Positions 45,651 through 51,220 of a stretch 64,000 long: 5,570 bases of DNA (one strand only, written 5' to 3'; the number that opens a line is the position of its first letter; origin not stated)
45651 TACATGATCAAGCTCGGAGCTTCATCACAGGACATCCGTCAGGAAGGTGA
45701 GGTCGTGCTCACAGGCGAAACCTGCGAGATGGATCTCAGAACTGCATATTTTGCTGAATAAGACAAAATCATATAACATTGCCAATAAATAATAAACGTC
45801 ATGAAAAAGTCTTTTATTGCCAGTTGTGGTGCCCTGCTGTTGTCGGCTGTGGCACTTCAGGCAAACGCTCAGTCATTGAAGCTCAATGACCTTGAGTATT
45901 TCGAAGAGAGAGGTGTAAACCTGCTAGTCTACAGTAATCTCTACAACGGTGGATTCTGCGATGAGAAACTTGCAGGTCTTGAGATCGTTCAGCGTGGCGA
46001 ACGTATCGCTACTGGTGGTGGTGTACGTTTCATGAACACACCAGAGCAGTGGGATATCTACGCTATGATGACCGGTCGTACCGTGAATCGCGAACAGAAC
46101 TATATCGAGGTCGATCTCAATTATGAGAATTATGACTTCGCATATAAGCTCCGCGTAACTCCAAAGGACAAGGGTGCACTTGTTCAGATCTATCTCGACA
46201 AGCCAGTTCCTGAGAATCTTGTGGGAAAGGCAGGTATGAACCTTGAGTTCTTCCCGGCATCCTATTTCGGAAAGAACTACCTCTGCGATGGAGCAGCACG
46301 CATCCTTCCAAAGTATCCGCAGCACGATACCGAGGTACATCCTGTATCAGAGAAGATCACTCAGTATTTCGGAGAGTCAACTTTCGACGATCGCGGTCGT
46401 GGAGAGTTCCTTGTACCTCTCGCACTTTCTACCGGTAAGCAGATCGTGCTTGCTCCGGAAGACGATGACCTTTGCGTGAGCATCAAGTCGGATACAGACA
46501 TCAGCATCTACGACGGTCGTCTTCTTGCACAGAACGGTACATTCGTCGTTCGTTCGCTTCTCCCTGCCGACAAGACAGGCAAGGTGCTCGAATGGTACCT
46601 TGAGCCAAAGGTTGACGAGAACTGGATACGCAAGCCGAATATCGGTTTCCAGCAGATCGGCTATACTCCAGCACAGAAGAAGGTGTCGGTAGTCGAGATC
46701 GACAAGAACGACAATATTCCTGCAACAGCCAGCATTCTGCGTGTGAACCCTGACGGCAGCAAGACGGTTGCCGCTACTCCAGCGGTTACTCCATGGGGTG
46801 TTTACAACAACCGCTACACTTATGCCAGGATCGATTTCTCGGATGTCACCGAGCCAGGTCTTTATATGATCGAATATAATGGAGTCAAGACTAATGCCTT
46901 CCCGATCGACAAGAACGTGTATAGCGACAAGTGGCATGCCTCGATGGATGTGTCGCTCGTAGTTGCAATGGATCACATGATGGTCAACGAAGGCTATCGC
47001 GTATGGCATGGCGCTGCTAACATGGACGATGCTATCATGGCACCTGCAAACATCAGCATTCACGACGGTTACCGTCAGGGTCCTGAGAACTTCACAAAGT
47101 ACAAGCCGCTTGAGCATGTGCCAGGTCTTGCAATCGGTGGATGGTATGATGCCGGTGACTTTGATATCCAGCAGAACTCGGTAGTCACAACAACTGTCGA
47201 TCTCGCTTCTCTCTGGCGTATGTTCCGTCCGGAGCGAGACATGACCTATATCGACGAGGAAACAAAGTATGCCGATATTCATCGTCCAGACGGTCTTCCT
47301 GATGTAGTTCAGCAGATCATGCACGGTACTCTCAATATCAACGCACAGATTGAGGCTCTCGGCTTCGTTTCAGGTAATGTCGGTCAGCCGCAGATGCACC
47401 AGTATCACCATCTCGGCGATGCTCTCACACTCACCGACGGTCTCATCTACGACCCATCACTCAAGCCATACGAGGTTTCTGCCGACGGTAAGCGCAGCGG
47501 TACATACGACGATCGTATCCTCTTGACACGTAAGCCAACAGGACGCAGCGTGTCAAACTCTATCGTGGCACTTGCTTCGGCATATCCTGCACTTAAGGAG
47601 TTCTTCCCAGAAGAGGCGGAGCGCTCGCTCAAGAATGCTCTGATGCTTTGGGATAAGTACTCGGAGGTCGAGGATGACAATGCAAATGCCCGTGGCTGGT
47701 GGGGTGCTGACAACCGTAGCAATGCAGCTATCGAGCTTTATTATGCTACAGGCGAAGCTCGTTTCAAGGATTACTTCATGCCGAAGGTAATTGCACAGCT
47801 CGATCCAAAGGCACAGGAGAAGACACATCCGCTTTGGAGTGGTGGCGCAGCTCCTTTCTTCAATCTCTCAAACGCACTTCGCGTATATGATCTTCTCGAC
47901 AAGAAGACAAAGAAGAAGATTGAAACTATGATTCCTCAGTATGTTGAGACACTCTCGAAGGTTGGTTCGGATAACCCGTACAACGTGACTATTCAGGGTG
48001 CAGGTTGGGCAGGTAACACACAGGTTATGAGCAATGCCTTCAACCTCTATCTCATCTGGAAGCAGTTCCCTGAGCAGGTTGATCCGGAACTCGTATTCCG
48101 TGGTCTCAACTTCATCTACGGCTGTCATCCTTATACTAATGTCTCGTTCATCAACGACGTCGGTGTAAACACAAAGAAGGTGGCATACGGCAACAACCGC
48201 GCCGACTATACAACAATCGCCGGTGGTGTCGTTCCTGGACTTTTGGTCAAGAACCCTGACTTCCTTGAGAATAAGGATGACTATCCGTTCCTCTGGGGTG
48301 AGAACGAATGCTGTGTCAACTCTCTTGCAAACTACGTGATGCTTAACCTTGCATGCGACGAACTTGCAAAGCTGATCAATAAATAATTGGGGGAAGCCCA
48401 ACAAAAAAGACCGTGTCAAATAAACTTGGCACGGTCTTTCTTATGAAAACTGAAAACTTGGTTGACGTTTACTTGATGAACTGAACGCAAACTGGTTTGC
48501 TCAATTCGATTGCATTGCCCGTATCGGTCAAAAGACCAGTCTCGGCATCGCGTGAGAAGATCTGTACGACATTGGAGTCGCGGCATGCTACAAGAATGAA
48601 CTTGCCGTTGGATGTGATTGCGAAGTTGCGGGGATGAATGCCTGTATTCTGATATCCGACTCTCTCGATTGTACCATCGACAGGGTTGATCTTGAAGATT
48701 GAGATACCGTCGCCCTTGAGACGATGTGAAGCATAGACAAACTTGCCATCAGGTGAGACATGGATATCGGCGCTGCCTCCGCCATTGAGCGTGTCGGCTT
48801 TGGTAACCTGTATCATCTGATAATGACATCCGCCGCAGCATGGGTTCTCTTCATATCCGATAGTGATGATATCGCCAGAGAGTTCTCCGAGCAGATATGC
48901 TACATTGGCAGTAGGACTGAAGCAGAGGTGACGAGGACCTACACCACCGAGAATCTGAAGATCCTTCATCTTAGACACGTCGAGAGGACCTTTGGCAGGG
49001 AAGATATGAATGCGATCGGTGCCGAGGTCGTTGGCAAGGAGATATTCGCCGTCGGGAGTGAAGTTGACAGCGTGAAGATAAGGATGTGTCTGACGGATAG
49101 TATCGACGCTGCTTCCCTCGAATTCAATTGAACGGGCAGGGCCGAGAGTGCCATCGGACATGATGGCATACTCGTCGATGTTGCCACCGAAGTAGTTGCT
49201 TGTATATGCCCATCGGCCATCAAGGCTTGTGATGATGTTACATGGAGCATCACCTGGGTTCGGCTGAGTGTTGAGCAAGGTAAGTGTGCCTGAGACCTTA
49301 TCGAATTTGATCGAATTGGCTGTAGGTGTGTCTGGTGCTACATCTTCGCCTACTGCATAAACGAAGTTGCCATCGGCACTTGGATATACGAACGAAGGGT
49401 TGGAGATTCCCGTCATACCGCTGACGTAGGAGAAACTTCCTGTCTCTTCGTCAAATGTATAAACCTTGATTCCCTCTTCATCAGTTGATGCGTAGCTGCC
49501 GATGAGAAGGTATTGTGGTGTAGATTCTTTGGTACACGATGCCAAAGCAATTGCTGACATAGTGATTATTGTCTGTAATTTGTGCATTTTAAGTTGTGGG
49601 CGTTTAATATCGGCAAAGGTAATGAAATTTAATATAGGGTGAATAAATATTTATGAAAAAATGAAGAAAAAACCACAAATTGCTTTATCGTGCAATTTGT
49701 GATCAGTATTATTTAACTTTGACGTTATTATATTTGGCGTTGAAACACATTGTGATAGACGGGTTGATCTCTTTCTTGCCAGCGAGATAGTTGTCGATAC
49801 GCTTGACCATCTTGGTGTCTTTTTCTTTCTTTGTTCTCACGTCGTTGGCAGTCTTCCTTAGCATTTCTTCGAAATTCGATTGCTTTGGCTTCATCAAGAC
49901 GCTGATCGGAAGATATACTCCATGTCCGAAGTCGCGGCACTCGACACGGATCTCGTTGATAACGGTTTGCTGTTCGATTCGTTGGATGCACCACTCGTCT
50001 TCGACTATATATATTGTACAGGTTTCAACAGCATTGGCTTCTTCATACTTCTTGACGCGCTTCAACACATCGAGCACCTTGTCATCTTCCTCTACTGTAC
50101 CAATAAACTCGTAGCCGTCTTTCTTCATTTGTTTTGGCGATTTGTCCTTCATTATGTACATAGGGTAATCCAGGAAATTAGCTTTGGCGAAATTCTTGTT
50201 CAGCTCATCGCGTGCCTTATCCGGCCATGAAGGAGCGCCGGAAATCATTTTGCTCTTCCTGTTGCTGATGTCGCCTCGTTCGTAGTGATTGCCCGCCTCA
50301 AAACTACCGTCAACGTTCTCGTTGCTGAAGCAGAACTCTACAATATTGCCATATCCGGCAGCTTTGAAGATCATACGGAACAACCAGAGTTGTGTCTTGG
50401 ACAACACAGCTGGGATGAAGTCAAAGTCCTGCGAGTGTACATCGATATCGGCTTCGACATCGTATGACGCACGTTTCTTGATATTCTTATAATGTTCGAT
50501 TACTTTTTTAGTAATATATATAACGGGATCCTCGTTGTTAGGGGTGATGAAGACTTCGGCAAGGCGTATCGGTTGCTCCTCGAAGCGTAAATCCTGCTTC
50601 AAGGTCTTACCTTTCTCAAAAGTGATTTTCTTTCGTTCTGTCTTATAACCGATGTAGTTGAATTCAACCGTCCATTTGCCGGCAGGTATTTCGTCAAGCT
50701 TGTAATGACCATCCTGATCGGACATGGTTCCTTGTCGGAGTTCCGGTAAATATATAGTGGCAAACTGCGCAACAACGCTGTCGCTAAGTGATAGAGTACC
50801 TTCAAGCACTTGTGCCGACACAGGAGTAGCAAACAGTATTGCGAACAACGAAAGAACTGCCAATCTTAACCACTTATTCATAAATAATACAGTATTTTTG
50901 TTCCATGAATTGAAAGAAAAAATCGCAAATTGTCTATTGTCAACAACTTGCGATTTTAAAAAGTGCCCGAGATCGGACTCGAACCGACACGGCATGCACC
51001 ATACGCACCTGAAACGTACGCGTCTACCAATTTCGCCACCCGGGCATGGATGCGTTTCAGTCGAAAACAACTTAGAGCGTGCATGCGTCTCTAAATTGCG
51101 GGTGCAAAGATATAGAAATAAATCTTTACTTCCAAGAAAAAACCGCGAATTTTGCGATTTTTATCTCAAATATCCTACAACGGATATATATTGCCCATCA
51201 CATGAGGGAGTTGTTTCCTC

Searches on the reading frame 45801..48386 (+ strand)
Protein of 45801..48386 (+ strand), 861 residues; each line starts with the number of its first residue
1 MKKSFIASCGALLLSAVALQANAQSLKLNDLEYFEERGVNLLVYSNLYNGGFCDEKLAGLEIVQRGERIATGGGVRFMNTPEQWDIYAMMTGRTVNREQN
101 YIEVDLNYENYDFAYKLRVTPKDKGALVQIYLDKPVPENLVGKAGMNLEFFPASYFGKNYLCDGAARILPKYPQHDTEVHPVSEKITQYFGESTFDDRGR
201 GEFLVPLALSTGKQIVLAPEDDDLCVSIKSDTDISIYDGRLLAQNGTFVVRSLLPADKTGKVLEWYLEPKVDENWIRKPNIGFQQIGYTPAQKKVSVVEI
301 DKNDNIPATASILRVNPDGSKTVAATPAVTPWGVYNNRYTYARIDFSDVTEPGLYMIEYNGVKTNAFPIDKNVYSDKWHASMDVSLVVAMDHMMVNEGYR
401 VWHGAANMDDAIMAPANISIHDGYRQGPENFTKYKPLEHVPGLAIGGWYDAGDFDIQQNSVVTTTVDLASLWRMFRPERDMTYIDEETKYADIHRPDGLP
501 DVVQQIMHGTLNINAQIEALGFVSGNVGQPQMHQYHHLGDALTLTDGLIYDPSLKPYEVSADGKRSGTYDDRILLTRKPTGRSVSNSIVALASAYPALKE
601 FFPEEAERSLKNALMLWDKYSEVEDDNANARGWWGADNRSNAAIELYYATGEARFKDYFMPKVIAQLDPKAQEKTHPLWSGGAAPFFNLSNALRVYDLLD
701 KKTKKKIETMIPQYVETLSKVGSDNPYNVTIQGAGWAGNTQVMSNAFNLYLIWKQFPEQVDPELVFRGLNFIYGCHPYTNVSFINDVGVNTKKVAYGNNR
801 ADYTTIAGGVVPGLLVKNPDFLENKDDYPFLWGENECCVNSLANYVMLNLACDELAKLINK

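Call 67: search_protein_families(library=pfam, proteins=[window:45801-48386:+], max_evalue=0.00001)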
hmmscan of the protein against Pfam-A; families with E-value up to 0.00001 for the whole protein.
window:45801-48386:+ (861 aa): 2 families
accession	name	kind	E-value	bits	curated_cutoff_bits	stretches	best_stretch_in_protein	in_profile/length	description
PF00759.25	Glyco_hydro_9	-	9e-15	55.3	27.7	1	444-847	49-442/444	Glycosyl hydrolase family 9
PF02927.20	CelD_N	-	6.5e-09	36.9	24.6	1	278-363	3-85/86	Cellulase N-terminal ig-like domain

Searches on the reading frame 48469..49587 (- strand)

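Call 67: search_protein_families(library=pfam, proteins=[window:48469-49587:-], max_evalue=0.00001)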
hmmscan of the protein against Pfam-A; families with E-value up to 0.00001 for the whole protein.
window:48469-49587:- (372 aa): 1 family
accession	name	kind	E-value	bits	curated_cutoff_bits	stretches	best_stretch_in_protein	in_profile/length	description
PF10282.15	Lactonase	-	1.6e-90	304.3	21.7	1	27-370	2-344/344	Lactonase, 7-bladed beta-propeller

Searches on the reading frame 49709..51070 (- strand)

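Call 67: search_protein_families(library=pfam, proteins=[window:49709-51070:-], max_evalue=0.00001)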
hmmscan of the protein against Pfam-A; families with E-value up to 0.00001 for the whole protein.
window:49709-51070:- (453 aa): 2 families
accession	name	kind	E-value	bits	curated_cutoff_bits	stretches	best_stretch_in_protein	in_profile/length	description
PF13715.12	CarbopepD_reg_2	-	2.1e-16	60.2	32.2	1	102-174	15-87/88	CarboxypepD_reg-like domain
PF13620.12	CarboxypepD_reg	-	1.3e-09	38.7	32.3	1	89-162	2-80/82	Carboxypeptidase regulatory-like domain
